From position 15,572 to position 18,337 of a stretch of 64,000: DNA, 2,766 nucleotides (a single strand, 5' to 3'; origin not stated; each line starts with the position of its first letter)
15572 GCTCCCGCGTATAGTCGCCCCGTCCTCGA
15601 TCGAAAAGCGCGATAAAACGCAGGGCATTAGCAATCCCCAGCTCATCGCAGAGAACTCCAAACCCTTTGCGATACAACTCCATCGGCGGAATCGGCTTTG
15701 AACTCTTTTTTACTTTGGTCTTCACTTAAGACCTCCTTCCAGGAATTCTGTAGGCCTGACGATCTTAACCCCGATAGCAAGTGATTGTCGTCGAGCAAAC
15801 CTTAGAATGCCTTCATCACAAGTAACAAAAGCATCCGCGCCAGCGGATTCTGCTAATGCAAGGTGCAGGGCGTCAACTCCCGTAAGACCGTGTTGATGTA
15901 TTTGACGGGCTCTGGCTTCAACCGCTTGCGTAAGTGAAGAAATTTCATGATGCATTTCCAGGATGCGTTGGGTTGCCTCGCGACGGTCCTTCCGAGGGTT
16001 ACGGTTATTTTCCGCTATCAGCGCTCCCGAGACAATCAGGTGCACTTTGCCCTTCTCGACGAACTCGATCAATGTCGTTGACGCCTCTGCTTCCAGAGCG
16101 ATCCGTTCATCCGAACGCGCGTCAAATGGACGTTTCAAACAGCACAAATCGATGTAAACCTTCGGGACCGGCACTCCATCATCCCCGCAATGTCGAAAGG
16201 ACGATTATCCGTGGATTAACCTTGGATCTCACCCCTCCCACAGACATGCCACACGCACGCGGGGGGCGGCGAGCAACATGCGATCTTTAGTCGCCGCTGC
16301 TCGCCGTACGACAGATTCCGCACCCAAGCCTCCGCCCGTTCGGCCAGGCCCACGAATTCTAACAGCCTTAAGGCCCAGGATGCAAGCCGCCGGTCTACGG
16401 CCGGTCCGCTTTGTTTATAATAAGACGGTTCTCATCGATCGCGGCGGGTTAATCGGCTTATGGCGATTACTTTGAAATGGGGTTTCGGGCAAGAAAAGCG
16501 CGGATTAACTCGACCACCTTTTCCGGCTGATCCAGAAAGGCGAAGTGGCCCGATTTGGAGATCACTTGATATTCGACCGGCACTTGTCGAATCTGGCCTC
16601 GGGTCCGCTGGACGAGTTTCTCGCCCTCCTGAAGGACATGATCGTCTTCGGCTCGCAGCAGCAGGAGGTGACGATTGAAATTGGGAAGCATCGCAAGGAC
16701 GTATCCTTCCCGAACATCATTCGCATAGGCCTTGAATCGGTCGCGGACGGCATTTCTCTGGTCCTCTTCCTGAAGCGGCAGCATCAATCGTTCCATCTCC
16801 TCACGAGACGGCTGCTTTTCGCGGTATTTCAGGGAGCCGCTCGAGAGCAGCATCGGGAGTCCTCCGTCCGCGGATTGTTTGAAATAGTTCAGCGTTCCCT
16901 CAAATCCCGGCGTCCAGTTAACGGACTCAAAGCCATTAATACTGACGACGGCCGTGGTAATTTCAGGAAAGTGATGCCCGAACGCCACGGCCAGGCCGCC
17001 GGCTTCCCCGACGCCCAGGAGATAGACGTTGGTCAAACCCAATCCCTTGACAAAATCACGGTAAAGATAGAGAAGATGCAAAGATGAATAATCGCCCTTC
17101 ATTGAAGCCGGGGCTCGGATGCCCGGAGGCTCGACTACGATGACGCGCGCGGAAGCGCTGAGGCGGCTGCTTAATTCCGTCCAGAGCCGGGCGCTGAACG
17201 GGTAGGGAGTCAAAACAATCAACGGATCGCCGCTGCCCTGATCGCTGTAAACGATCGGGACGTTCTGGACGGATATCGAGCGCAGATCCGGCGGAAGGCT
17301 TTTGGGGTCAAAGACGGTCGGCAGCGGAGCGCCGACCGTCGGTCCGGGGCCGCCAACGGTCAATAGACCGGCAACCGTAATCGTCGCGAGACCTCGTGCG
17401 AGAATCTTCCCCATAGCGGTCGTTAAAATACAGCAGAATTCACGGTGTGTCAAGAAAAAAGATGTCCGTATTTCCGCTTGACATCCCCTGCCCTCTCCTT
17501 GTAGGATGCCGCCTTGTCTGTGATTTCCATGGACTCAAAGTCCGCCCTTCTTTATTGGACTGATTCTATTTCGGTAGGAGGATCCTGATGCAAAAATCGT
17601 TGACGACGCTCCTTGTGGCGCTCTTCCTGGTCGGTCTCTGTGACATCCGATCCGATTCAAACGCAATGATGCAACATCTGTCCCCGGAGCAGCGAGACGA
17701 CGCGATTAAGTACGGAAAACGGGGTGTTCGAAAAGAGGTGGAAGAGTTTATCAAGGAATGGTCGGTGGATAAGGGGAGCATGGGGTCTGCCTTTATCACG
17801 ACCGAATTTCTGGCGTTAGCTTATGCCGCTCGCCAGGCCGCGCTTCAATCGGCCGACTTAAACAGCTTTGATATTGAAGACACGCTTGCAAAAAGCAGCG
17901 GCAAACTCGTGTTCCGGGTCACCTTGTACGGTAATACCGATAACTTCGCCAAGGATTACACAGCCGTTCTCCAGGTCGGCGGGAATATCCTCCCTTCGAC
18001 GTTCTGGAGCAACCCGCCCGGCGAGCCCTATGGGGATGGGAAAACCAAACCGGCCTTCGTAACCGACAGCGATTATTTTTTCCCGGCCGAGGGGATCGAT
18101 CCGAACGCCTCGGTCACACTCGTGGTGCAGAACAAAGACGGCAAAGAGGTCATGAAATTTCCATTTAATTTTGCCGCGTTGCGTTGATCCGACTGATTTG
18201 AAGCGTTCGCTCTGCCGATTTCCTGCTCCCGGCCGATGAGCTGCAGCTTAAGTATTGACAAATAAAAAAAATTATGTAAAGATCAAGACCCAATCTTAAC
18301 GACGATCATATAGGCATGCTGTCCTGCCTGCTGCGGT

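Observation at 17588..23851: Candidate undescribed electron-transfer system: five c7-type triheme cytochromes, a cupredoxin and a beta-propeller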

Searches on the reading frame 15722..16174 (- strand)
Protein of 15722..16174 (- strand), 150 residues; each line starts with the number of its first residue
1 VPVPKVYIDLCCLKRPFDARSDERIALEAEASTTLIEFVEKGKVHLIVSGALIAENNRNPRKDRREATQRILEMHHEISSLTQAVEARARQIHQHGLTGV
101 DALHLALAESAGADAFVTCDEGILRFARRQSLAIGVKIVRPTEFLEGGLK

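Call 79: search_protein_families(library=pfam, proteins=[window:15722-16174:-], max_evalue=0.001)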
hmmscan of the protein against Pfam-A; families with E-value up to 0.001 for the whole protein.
window:15722-16174:- (150 aa): 1 family
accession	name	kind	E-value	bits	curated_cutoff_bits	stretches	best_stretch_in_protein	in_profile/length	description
PF01850.27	PIN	-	7.6e-10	39.9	23.6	1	47-127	32-118/120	PIN domain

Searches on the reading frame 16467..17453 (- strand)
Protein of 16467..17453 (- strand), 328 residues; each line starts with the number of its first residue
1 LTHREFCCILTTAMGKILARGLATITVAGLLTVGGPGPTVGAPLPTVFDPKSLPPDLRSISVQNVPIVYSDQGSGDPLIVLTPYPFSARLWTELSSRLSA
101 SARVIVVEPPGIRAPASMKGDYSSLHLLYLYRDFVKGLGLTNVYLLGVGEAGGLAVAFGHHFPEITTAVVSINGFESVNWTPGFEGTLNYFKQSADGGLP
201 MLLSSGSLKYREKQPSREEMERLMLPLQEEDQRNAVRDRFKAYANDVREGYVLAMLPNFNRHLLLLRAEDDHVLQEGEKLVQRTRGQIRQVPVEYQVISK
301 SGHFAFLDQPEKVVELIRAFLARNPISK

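Call 18: search_protein_families(library=pfam, proteins=[window:16467-17453:-], max_evalue=0.001)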
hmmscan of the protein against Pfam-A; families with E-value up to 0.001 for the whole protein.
window:16467-17453:- (328 aa): 2 families
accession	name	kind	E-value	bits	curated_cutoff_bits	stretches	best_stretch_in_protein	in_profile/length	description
PF12697.13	Abhydrolase_6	-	2.4e-09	38.6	26.3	1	84-315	7-216/217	Alpha/beta hydrolase family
PF00561.26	Abhydrolase_1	-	7.9e-08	32.7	25.8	1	77-310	2-245/245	alpha/beta hydrolase fold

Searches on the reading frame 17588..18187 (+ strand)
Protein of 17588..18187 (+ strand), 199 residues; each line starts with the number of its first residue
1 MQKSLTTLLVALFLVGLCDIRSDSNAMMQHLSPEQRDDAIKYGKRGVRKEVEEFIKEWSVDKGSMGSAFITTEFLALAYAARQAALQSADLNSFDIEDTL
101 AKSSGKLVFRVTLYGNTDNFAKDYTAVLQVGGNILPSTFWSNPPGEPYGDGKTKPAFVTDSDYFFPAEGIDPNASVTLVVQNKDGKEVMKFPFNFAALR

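Call 3: search_protein_families(library=pfam, proteins=[window:17588-18187:+], max_evalue=0.1)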
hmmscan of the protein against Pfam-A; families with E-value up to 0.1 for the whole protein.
window:17588-18187:+ (199 aa): 1 family
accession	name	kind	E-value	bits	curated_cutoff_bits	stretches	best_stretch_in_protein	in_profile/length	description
PF24939.1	DUF7756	-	0.041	14.3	27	1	106-140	67-101/123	Domain of unknown function (DUF7756)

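Call 4: search_protein_families(library=ncbifam, proteins=[window:17588-18187:+], max_evalue=0.1)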
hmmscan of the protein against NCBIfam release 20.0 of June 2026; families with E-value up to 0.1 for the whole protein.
window:17588-18187:+ (199 aa): 0 families

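Call 48: find_homologous_proteins(query=window:17588-18184:+, max_evalue=0.001)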
Query window:17588-18184:+ (199 aa): 48 proteins with E <= 0.001 among 211 candidates.
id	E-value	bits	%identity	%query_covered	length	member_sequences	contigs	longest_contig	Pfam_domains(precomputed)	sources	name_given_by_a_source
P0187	2.7e-127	440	100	100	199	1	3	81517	-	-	-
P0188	1.1e-89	317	71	100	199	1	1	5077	-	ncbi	-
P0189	3.8e-89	316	73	99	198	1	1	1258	-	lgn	-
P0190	1.5e-88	314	71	100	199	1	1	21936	-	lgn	-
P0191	2.7e-88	313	71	100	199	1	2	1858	-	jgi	jgi:hypothetical protein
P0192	5.7e-87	309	71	99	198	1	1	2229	-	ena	-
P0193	2.9e-86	306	69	100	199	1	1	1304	-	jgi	jgi:hypothetical protein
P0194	9.0e-86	305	69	100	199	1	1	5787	-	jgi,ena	-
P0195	2.0e-85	304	68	100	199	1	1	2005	-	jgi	jgi:hypothetical protein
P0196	5.8e-85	302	70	100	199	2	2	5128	-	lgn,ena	-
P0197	3.4e-84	299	69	100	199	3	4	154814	-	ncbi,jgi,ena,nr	ncbi:MAG TPA: hypothetical protein VMN77_10750 [Nitrospiria bacterium]|jgi:hypothetical protein|nr:h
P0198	5.9e-84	299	67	100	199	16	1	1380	-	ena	-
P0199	8.6e-84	298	68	100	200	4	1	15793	-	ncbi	-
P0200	1.0e-83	298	73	88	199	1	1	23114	-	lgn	-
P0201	6.6e-83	295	67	100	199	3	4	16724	-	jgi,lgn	jgi:hypothetical protein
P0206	3.1e-79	283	66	100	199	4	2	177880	-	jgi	jgi:hypothetical protein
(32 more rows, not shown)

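Call 55: find_encoding_contigs(protein=P0206, flank=10000, max_places=1)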
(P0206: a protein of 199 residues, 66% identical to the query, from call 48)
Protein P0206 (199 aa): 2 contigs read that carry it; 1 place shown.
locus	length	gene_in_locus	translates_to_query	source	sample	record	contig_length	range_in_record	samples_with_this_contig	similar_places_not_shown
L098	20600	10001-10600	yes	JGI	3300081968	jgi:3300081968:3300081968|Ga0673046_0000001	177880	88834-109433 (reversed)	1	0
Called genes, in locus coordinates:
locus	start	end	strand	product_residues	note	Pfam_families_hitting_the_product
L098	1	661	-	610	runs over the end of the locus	-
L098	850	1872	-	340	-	PF13623:SurA_N_2, PF13624:SurA_N_3, PF09312:SurA_N (weak), PF13145:Rotamase_2, PF13616:Rotamase_3, PF00639:Rotamase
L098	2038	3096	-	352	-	PF09699:Paired_CXXCH_1 (faint)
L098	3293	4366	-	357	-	PF09699:Paired_CXXCH_1 (faint)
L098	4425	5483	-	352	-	PF08450:SGL (faint), PF25021:TEN_NHL (faint), PF01731:Arylesterase (faint), PF06739:SBBP (faint), PF17170:DUF5128 (weak), PF01436:NHL (weak), PF17170:DUF5128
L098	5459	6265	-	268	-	PF14522:Cytochrome_C7 (faint), PF22113:Mtrc-MtrF_II-IV_dom (faint), PF09699:Paired_CXXCH_1 (faint), PF13442:Cytochrome_CBB3 (faint)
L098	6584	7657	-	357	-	PF07494:Reg_prop (faint)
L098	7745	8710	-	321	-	PF00561:Abhydrolase_1, PF12697:Abhydrolase_6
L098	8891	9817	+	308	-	-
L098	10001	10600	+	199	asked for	-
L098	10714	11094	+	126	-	PF14522:Cytochrome_C7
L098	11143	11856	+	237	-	PF14522:Cytochrome_C7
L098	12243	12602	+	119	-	PF13473:Cupredoxin_1, PF00127:Copper-bind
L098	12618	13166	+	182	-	PF14522:Cytochrome_C7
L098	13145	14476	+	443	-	-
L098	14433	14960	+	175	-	PF14522:Cytochrome_C7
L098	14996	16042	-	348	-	PF03544:TonB_C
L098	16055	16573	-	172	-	PF02472:ExbD (weak)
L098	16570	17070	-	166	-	PF02472:ExbD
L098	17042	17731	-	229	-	PF01618:MotA_ExbB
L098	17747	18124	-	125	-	-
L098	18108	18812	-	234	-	PF13424:TPR_12, PF00515:TPR_1, PF07719:TPR_2, PF13181:TPR_8, PF13428:TPR_14 (weak), PF13432:TPR_16 (weak), PF13414:TPR_11, PF13431:TPR_17 (weak), +5 more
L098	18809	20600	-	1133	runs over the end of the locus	PF09976:TPR_21 (faint), PF13174:TPR_6 (faint), PF13176:TPR_7 (faint), PF13181:TPR_8 (faint), PF13424:TPR_12 (faint), PF07719:TPR_2 (faint), PF13428:TPR_14 (faint), PF13432:TPR_16 (weak), +5 more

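Call 58: predict_structure(alignment_id=A3)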
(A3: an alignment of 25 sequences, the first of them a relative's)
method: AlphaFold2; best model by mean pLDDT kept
length: 199 residues; sequences in the alignment: 25
mean_pLDDT: 86.7   pTM: 0.77
mean pLDDT of the five models: 86.7, 86.5, 86.1, 86.1, 85.3
residues with pLDDT >= 90: 122; 70-90: 53; 50-70: 14; < 50: 10
segments of 3 or more residues with pLDDT < 50: 16-24
pLDDT, mean of each block of 10 residues (from residue 1): 70 51 53 89 93 92 93 91 93 91 87 96 96 92 94 90 89 90 97 86
secondary structure, 60 per line:
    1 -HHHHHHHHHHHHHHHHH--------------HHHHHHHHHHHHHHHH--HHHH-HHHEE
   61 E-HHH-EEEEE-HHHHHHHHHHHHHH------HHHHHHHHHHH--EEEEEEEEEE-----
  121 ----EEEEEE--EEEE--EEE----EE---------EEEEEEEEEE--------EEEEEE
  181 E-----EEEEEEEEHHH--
elements in order: H2-18 H33-48 H51-54 E59-61 E67-71 H73-86 H93-103 E106-115 E125-130 E133-136 E139-141 E157-166 E175-181 E187-194

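Call 61: fold_search(model_id=the predicted structure, library=pdb)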
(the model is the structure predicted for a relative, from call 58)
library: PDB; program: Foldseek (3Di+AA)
matches with E <= 10: 1990; with E <= 0.001: 1
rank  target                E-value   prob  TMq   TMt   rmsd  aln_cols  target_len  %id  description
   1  5tuh_B                7.0e-04  1.00  0.31  0.52   3.6       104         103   14  Archaellum periplasmic stator protein FlaG from Sulfolobus acidocaldarius (released 2018-01-10)
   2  5tug_A                1.2e-03  1.00  0.28  0.44   9.2       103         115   14  Archaellum periplasmic stator protein complex FlaF and FlaG from Sulfolobus acidocaldarius (released 2018-01-10)
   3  6pbk_A                1.4e-03  1.00  0.30  0.47   4.7       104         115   13  Archaellum periplasmic stator protein complex FlaF and FlaG from Sulfolobus acidocaldarius (released 2019-11-20)
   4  4q9c                  1.4e-03  1.00  0.29  0.46   4.9        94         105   14  IgNAR antibody domain C3 (released 2014-07-02)
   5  4q97_A                1.8e-03  1.00  0.29  0.47   4.7        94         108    6  IgNAR antibody domain C1 (released 2014-07-02)
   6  6moh_D                2.8e-03  1.00  0.31  0.29   4.7        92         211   10  Dimeric DARPin C_R3 complex with EpoR (released 2019-06-05)
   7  6fs0_L                2.8e-03  0.99  0.30  0.29   7.1       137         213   14  INDUCED MYELOID LEUKEMIA CELL DIFFERENTIATION PROTEIN FABCOMPLEX IN COMPLEX WITH AZD5991 (released 2018-12-26)
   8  6moh_C                3.2e-03  1.00  0.30  0.30   4.7        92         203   10  Dimeric DARPin C_R3 complex with EpoR (released 2019-06-05)
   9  6qn7_B                3.2e-03  0.99  0.30  0.28   7.7       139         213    9  Structure of bovine anti-RSV hybrid Fab B4HC-B13LC (released 2019-05-29)
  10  6pef_B                3.6e-03  0.99  0.28  0.27   8.2       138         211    6  Vaccine-elicited NHP FP-targeting antibody DF2F-a.01 in complex with HIV fusion peptide (residue 512-519) (released 2020-06-24)
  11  9hv2_L                3.8e-03  1.00  0.28  0.27   4.7        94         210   11  Crystal structure of tri-specific FMDV mAb-34 Fab (released 2026-01-14)
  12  6p60_H                3.8e-03  0.99  0.30  0.28   7.7       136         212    7  Vaccine-elicited NHP FP-targeting neutralizing antibody A12V163-a.02 in complex with HIV fusion peptide (residue 512-5 (released 2020-06-03)
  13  6umx_l                3.8e-03  0.99  0.29  0.27   7.3       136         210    7  Structural basis for specific inhibition of extracellular activation of pro/latent myostatin by SRK-015 (released 2020-02-26)
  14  8av9_L                4.3e-03  0.99  0.31  0.29   7.1       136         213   12  INDUCED MYELOID LEUKEMIA CELL DIFFERENTIATION PROTEIN FABCOMPLEX IN COMPLEX WITH COMPOUND 1 (released 2023-05-24)
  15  6moi_B                4.9e-03  1.00  0.30  0.29   7.7       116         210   11  Dimeric DARPin C_angle_R5 complex with EpoR (released 2019-06-05)
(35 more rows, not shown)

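Call 86: find_related_loci(query=A4, collection=genome_contigs, flank=8000)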
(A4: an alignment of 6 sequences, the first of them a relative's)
Query A4 (267 aa) in genome_contigs; peptide patterns used: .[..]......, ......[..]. (x = any residue, [..] = any of these).
599 stretches matched a pattern (row limit reached: there are more); 585 encode a relative of the query (tblastn E <= 1e-3); the best 80 are kept; 79 distinct loci.
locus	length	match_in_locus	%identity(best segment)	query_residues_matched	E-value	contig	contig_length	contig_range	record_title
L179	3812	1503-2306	84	1-267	5e-165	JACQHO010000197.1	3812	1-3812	MAG: Nitrospirae bacterium isolate NC_groundwater_1101_Ag_S2p5_58_88 S_2p5_S6_coassembly_k141_4295152, whole genome shot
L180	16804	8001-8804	79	1-267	1e-151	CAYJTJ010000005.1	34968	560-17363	MAG TPA_asm: uncultured Nitrospirota bacterium isolate ERP125453_co1_269 genome assembly, contig: NODE_977_length_34968_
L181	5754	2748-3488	84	21-267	2e-151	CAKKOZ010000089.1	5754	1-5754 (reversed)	Nitrospiria bacterium isolate Hainich-H32-bin115-1 genome assembly, contig: H32-bin115_1_Hain_PNK108_H32_02um_11111_leng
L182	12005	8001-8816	70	1-267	1e-128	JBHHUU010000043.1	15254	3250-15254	MAG: Nitrospirota bacterium isolate S.5.sp1_bin.40 NODE_1242_length_15254_cov_7.894269, whole genome shotgun sequence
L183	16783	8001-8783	70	4-267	6e-127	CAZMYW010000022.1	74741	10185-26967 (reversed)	MAG TPA_asm: uncultured Nitrospirota bacterium isolate binchicken_co165_411 genome assembly, contig: k141_1844087, whole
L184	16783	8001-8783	69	4-267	9e-127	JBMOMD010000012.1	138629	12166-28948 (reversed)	MAG: Nitrospirota bacterium isolate Betzabe_MAG041 MAG041_12, whole genome shotgun sequence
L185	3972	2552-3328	70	8-267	2e-127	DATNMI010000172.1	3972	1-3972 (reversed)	MAG TPA_asm: Nitrospiria bacterium isolate SMAG_U11475 k141_592423, whole genome shotgun sequence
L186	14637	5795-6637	63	1-267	1e-124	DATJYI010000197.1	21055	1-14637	MAG TPA_asm: Nitrospiria bacterium isolate SMAG_U15148 k141_2331293, whole genome shotgun sequence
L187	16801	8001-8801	69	2-267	1e-124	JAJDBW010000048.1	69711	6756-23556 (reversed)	MAG: Nitrospirota bacterium isolate OFTM308 OFTM308_47, whole genome shotgun sequence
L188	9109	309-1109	69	1-267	4e-123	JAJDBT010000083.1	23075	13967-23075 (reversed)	MAG: Nitrospirota bacterium isolate OFTM211 OFTM211_82, whole genome shotgun sequence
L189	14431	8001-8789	67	18-267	2e-123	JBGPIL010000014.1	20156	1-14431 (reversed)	MAG: Nitrospiria bacterium isolate OBJ_0618_7090110_334 k141_3742045_length_20156_cov_10.0000, whole genome shotgun sequ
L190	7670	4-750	72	18-267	4e-123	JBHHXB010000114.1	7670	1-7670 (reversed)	MAG: Nitrospiria bacterium isolate D_2_bin.8 NODE_4848_length_7670_cov_18.385817, whole genome shotgun sequence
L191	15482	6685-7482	68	2-267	9e-123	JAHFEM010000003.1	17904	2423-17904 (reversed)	MAG: Nitrospirae bacterium isolate nzgw269 NODE_2035_length_17905_cov_2.380679, whole genome shotgun sequence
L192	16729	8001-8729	72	23-267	9e-123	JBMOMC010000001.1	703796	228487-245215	MAG: Nitrospirota bacterium isolate Betzabe_MAG040 MAG040_1, whole genome shotgun sequence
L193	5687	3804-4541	71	20-267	1e-122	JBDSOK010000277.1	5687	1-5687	MAG: Nitrospiria bacterium isolate cluster1_bin.438 k127_9663341, whole genome shotgun sequence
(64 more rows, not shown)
